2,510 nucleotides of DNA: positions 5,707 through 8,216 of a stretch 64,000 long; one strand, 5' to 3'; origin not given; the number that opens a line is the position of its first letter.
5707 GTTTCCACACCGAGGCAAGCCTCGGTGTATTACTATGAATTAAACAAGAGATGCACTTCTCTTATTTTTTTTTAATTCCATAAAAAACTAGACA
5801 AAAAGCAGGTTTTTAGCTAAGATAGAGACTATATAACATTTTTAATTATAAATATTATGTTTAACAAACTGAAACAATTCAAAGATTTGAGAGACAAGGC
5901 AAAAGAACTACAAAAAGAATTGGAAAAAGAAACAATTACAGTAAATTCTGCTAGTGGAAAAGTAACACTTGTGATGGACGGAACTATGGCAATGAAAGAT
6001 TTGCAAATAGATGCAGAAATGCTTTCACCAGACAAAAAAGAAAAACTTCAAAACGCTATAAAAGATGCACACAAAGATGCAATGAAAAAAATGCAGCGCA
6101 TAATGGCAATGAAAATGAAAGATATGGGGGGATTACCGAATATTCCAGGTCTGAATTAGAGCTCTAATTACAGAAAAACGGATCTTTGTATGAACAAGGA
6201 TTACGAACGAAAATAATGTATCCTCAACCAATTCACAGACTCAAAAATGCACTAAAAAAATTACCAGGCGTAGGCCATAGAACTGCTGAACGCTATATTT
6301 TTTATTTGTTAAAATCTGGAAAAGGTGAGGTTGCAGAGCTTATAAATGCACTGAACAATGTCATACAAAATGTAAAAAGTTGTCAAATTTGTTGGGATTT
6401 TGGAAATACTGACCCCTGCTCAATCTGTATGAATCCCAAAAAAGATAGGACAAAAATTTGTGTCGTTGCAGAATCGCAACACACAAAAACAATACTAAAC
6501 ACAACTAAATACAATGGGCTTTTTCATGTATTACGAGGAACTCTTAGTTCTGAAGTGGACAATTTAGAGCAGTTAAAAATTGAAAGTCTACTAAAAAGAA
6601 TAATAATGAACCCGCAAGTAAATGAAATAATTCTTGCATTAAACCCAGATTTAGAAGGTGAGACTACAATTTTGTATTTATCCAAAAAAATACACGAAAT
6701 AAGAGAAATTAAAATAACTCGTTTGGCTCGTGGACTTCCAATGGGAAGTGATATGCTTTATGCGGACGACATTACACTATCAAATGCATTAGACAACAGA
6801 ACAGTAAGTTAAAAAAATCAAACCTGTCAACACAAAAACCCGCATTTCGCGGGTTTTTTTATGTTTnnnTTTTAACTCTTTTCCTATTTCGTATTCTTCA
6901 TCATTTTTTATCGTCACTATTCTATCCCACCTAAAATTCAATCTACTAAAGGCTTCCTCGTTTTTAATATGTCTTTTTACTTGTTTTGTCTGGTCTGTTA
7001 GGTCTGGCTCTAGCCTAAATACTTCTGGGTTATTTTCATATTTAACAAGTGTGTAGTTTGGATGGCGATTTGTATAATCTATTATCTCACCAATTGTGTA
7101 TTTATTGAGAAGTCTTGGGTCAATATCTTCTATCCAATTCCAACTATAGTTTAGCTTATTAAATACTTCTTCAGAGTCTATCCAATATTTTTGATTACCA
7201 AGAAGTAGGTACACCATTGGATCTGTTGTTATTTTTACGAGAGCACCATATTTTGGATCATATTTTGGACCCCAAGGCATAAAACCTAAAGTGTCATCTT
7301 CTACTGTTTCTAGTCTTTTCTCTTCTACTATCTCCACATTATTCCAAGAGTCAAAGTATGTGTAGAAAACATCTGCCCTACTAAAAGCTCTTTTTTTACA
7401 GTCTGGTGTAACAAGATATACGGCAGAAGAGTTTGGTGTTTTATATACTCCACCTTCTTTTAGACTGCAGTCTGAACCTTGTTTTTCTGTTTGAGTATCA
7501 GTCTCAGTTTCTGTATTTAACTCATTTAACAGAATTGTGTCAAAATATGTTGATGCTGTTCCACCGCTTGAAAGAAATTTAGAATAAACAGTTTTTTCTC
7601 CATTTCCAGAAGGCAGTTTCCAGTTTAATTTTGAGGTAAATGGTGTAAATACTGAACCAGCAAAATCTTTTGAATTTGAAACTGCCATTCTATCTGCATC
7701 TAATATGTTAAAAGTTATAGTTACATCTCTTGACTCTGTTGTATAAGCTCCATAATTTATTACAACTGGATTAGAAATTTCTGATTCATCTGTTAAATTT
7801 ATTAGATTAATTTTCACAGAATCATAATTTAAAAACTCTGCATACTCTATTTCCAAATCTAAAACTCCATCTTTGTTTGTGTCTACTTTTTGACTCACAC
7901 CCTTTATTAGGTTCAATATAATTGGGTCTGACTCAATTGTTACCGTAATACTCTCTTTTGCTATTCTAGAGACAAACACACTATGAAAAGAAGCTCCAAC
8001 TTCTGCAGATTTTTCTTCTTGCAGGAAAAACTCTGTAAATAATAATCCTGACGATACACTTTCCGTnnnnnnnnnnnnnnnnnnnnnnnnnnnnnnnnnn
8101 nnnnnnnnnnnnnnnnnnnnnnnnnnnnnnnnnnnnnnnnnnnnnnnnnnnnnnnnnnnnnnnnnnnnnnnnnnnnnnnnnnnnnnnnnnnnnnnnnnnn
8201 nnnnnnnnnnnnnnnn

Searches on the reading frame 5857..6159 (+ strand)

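Call 10: search_protein_families(library=pfam, proteins=[window:5857-6159:+], max_evalue=0.001)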
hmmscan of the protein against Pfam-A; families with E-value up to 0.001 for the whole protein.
window:5857-6159:+ (100 aa): 1 family
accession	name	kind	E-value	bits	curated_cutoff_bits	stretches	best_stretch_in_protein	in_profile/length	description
PF02575.21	YbaB_DNA_bd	-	1.2e-18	67.5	25.5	1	5-91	1-87/91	YbaB/EbfC DNA-binding family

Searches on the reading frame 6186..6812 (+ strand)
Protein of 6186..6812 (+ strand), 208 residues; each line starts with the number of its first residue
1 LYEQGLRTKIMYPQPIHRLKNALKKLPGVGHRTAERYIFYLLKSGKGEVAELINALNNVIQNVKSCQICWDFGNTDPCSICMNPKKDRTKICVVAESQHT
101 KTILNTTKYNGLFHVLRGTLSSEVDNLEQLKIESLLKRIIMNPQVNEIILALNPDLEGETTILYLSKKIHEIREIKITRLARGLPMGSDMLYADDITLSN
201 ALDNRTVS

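Call 10: search_protein_families(library=pfam, proteins=[window:6186-6812:+], max_evalue=0.001)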
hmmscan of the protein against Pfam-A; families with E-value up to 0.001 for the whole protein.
window:6186-6812:+ (208 aa): 5 families
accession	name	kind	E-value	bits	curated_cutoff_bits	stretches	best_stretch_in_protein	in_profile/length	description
PF13662.12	Toprim_4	-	1.8e-16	60.6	25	1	90-181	2-85/85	Toprim domain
PF21176.3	RecR_HhH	-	2.6e-11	43.6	27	1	17-59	2-44/45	RecR, helix-hairpin-helix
PF21175.2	RecR_C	-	2e-08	33.9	22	1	183-206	1-24/24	RecR, C-terminal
PF01751.28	Toprim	-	2.9e-06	27.8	23.1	1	91-179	2-95/96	Toprim domain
PF02132.21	RecR_ZnF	-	0.0007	19.8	22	0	63-83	1-21/21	RecR, Cys4-zinc finger domain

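Call 28: find_homologous_proteins(query=window:6186-6812:+, max_evalue=1e-20)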
Query window:6186-6812:+ (208 aa): 7271 proteins with E <= 1e-20 among 7483 candidates; the best 120 are listed.
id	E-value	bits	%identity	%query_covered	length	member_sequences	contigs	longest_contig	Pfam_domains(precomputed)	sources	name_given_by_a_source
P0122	7.5e-134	462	100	100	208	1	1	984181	PF13662.13,PF21176.4,PF01751.29,PF21175.3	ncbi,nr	ncbi:MAG: recombination mediator RecR [Candidatus Magasanikbacteria bacterium]|nr:recombination medi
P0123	4.1e-110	384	88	95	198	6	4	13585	PF13662.13,PF21176.4,PF01751.29,PF21175.3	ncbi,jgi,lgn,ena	-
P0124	8.3e-88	311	70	95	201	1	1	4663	PF13662.13,PF21176.4,PF01751.29,PF21175.3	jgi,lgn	jgi:recombination protein RecR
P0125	9.1e-70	252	61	94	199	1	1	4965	PF13662.13,PF21176.4,PF01751.29,PF21175.3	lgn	-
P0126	1.6e-67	245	58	94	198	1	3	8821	PF13662.13,PF21176.4,PF01751.29,PF21175.3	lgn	-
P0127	2.9e-67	244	59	95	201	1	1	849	PF13662.13,PF21176.4,PF01751.29,PF21175.3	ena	-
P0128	7.7e-67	243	59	94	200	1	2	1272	PF13662.13,PF21176.4,PF01751.29,PF21175.3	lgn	-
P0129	8.0e-67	243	56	94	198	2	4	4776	PF13662.13,PF02132.22,PF21176.4,PF01751.29,PF21175.3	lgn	-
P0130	1.2e-66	242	59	94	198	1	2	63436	PF13662.13,PF02132.22,PF21176.4,PF21175.3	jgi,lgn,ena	-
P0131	1.5e-66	242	58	95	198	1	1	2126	PF13662.13,PF21176.4,PF01751.29,PF21175.3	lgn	-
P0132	2.8e-66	241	57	94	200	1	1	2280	PF13662.13,PF21176.4,PF21175.3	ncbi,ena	-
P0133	3.4e-66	241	54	95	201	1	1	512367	PF13662.13,PF02132.22,PF21176.4,PF01751.29,PF21175.3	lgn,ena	-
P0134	3.6e-66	241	54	95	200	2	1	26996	PF13662.13,PF21176.4,PF01751.29,PF21175.3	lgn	-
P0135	6.6e-66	240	55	95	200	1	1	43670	PF13662.13,PF21176.4,PF01751.29,PF21175.3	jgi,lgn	jgi:recombination protein RecR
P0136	1.0e-65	239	57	94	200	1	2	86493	PF13662.13,PF21176.4,PF01751.29,PF21175.3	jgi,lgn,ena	-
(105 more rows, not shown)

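Call 29: find_encoding_contigs(protein=P0123, flank=10000, max_places=6)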
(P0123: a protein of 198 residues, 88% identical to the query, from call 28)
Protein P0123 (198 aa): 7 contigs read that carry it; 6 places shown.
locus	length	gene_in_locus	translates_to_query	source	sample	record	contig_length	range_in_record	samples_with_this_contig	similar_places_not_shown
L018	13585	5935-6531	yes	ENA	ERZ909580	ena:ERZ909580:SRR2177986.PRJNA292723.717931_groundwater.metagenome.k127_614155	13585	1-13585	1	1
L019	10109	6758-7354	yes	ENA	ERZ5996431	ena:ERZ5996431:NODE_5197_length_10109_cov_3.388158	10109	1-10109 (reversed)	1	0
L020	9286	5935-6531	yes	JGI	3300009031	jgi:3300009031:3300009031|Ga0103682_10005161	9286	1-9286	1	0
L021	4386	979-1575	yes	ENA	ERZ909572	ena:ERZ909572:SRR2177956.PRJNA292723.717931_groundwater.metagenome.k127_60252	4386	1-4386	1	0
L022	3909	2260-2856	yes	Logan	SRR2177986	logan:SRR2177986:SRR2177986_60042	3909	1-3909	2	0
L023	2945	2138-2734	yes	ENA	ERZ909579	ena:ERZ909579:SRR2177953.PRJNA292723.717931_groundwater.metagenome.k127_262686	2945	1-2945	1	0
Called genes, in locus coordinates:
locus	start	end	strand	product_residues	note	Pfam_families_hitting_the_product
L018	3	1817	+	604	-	?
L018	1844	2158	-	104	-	-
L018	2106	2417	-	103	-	-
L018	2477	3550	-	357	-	PF13439:Glyco_transf_4, PF00534:Glycos_transf_1, PF13692:Glyco_trans_1_4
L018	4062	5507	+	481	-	PF00772:DnaB, PF13481:AAA_25, PF03796:DnaB_C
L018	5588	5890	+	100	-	PF02575:YbaB_DNA_bd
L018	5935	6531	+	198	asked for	PF21176:RecR_HhH, PF01751:Toprim (weak), PF13662:Toprim_4, PF21175:RecR_C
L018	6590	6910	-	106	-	PF00829:Ribosomal_L21p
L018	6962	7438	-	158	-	PF02643:DUF192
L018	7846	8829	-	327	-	PF00953:Glycos_transf_4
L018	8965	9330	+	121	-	-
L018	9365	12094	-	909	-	PF20720:nSTAND3 (faint), PF02861:Clp_N (weak), PF00004:AAA (weak), PF17871:AAA_lid_9 (weak), PF07724:AAA_2, PF00004:AAA, PF07728:AAA_5, PF10431:ClpB_D2-small, +7 more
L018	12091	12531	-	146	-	-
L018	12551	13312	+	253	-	-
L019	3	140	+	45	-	?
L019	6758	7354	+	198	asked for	PF21176:RecR_HhH, PF01751:Toprim (weak), PF13662:Toprim_4, PF21175:RecR_C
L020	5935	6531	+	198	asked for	PF21176:RecR_HhH, PF01751:Toprim (weak), PF13662:Toprim_4, PF21175:RecR_C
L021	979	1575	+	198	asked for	PF21176:RecR_HhH, PF01751:Toprim (weak), PF13662:Toprim_4, PF21175:RecR_C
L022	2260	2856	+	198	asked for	PF21176:RecR_HhH, PF01751:Toprim (weak), PF13662:Toprim_4, PF21175:RecR_C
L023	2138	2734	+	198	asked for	PF21176:RecR_HhH, PF01751:Toprim (weak), PF13662:Toprim_4, PF21175:RecR_C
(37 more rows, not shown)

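Call 30: find_encoding_contigs(protein=P0124, flank=10000, max_places=4)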
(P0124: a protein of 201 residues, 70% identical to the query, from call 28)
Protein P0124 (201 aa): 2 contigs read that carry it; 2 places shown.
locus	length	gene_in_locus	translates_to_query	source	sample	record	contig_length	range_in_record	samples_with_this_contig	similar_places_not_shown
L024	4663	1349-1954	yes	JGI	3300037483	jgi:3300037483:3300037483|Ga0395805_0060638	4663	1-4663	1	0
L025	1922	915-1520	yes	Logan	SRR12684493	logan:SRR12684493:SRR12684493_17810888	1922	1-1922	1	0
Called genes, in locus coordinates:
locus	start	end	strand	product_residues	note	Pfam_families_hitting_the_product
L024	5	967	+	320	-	PF13481:AAA_25, PF03796:DnaB_C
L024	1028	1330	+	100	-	PF02575:YbaB_DNA_bd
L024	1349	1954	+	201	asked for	PF21176:RecR_HhH, PF01751:Toprim, PF13662:Toprim_4, PF21175:RecR_C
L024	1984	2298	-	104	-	PF00829:Ribosomal_L21p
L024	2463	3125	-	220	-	-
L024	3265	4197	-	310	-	-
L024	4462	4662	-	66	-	?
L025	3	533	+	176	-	?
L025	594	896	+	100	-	PF02575:YbaB_DNA_bd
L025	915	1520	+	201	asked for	PF21176:RecR_HhH, PF01751:Toprim, PF13662:Toprim_4, PF21175:RecR_C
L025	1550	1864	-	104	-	PF00829:Ribosomal_L21p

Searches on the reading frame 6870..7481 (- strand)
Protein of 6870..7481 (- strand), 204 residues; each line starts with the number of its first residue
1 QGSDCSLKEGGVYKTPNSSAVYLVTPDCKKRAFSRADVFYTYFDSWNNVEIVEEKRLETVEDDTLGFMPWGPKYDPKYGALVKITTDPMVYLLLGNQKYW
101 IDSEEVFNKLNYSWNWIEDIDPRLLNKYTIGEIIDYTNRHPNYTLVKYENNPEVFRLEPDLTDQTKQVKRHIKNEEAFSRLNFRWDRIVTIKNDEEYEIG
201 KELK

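Call 73: predict_structure(alignment_id=A6)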
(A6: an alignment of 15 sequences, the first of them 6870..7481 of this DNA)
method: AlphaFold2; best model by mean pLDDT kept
length: 204 residues; sequences in the alignment: 15
mean_pLDDT: 71.4   pTM: 0.53
mean pLDDT of the five models: 71.4, 70.1, 68.6, 68.0, 53.4
residues with pLDDT >= 90: 26; 70-90: 93; 50-70: 50; < 50: 35
segments of 3 or more residues with pLDDT < 50: 62-64, 138-141, 164-169, 184-188, 190-204
pLDDT, mean of each block of 10 residues (from residue 1): 72 89 88 83 88 82 58 83 88 88 79 78 89 65 57 59 49 59 50 41 31
secondary structure, 60 per line:
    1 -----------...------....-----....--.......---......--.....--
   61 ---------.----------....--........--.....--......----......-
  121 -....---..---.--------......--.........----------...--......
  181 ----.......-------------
elements in order: E12-14 E21-24 E30-33 H36-42 E49-51 H54-58 E81-84 E87-94 E97-101 H104-109 E117-119 H122-125 E143-148 E151-159 E170-172 H175-180 E188-191

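Call 75: search_protein_representatives(protein=window:6870-7481:-)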
Query: 204 residues. Proteins with E-value up to 0.001 (for the whole library): 1724; up to 1e-10: 560; up to 1e-30: 251. The best 150 are listed.
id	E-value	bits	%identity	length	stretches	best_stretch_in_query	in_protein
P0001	1.5e-135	465.9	100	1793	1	1-204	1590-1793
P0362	3.8e-84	297.9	66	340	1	5-203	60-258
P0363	2.1e-83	295.5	64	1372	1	4-203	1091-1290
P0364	2.8e-83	295.1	62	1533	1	5-203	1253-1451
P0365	2.1e-82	292.3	64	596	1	4-198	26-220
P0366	3.7e-82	291.4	62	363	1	3-203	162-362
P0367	4.7e-82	291.1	64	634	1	4-197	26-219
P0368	6.1e-82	290.7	62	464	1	5-203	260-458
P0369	9.2e-82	290.1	65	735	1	3-197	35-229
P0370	1.3e-81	289.6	62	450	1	4-203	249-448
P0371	7.1e-81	287.2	60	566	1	2-203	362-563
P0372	1.6e-80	286.1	63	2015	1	4-202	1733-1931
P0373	3.8e-80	284.8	60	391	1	3-201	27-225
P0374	4.3e-80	284.7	64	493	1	4-203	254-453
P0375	2.4e-79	282.3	62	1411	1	4-203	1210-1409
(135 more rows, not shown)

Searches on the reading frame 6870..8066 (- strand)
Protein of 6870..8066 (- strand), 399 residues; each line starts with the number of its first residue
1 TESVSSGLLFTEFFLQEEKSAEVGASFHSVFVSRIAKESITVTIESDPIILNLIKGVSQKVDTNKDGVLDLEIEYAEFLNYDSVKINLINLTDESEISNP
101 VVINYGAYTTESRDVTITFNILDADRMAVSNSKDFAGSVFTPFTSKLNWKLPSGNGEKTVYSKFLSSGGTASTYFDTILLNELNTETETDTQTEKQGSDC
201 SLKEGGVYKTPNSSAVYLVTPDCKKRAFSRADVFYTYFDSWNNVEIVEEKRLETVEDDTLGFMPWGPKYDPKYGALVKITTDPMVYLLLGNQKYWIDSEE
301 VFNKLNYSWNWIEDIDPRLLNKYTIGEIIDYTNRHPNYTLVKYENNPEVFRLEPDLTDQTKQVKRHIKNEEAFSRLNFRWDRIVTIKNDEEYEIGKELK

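Call 60: predict_structure(alignment_id=A5)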
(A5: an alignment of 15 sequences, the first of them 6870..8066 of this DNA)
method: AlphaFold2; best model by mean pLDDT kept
length: 399 residues; sequences in the alignment: 15
mean_pLDDT: 59.0   pTM: 0.31
mean pLDDT of the five models: 59.0, 58.8, 57.2, 53.4, 52.8
residues with pLDDT >= 90: 0; 70-90: 149; 50-70: 111; < 50: 139
segments of 3 or more residues with pLDDT < 50: 1-99, 106-110, 182-198, 230-232, 260-269, 333-336
pLDDT, mean of each block of 10 residues (from residue 1): 27 25 27 33 36 34 35 45 44 38 50 67 81 77 82 72 78 72 35 39 82 76 70 56 82 71 40 70 79 80 68 71 79 56 72 66 61 58 66 59
secondary structure, 60 per line:
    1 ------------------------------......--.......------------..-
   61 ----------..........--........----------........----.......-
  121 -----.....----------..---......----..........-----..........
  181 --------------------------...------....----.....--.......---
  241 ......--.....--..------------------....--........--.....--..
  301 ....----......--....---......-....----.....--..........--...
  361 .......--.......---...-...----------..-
elements in order: E31-36 E39-45 E71-80 E83-90 E101-108 E113-119 E126-130 E146-151 E156-165 E171-180 E207-209 E216-219 E224-228 H231-237 E244-246 H249-253 E276-279 E282-289 E292-296 H299-304 E312-314 H317-320 E324-329 H331-334 E339-343 E346-355 E358-367 H370-376 E384-386

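Call 65: fold_search(model_id=the predicted structure, library=pdb)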
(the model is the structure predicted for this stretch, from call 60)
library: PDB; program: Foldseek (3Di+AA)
matches with E <= 10: 897; with E <= 0.001: 0
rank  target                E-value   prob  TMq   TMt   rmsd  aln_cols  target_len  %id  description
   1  6nmy_D                9.1e-03  0.77  0.13  0.22  23.0       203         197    8  A Cytokine-receptor complex (released 2020-01-22)
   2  2oxh_D                1.3e-02  1.00  0.16  0.50   3.9        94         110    6  The SOXYZ Complex of Paracoccus Pantotrophus (released 2007-05-22)
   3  6gvl_A                1.3e-02  0.96  0.18  0.32  12.6       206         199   12  Second pair of Fibronectin type III domains of integrin beta4 bound to the bullous pemphigoid antigen BP230 (BPAG1e) (released 2019-03-20)
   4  2oxg_D                1.4e-02  1.00  0.17  0.51   4.1        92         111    8  The SoxYZ Complex of Paracoccus pantotrophus (released 2007-05-22)
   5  6nmy_B                1.6e-02  0.60  0.12  0.21  23.6       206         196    9  A Cytokine-receptor complex (released 2020-01-22)
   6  2oxg_Y                1.8e-02  1.00  0.16  0.49   3.9        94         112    6  The SoxYZ Complex of Paracoccus pantotrophus (released 2007-05-22)
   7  2oxg_B                1.9e-02  1.00  0.16  0.50   3.9        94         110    6  The SoxYZ Complex of Paracoccus pantotrophus (released 2007-05-22)
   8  5jpm_B                1.9e-02  0.66  0.16  0.10  21.5       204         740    9  Structure of the complex of human complement C4 with MASP-2 rebuilt using iMDFF (released 2016-08-10)
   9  2ox5_F                2.0e-02  1.00  0.16  0.48   5.4        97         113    6  The SoxYZ complex of Paracoccus pantotrophus (released 2007-05-22)
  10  4q66_G                2.0e-02  0.87  0.16  0.27  27.4       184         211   10  Structure of Exomer bound to Arf1. (released 2014-09-17)
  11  4wtx                  2.1e-02  1.00  0.16  0.53   5.4        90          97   11  Crystal structure of the fourth FnIII domain of integrin beta4 (released 2015-02-11)
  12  2oxh_F                2.3e-02  1.00  0.17  0.51   3.9        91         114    8  The SOXYZ Complex of Paracoccus Pantotrophus (released 2007-05-22)
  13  5jpn_B                2.3e-02  0.60  0.16  0.10  17.4       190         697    9  Structure of human complement C4 rebuilt using iMDFF (released 2016-08-10)
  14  4jgu_A                3.0e-02  0.99  0.15  0.52   7.6        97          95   15  Crystal structure of Clostridium histolyticum ColH collagenase polycystic kidney-disease-like domain 2b at 1.4 Angstro (released 2014-03-05)
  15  6gvk_A                3.3e-02  0.92  0.18  0.32  11.9       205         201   12  Second pair of Fibronectin type III domains of integrin beta4 (T1663R mutant) bound to the bullous pemphigoid antigen  (released 2019-03-20)
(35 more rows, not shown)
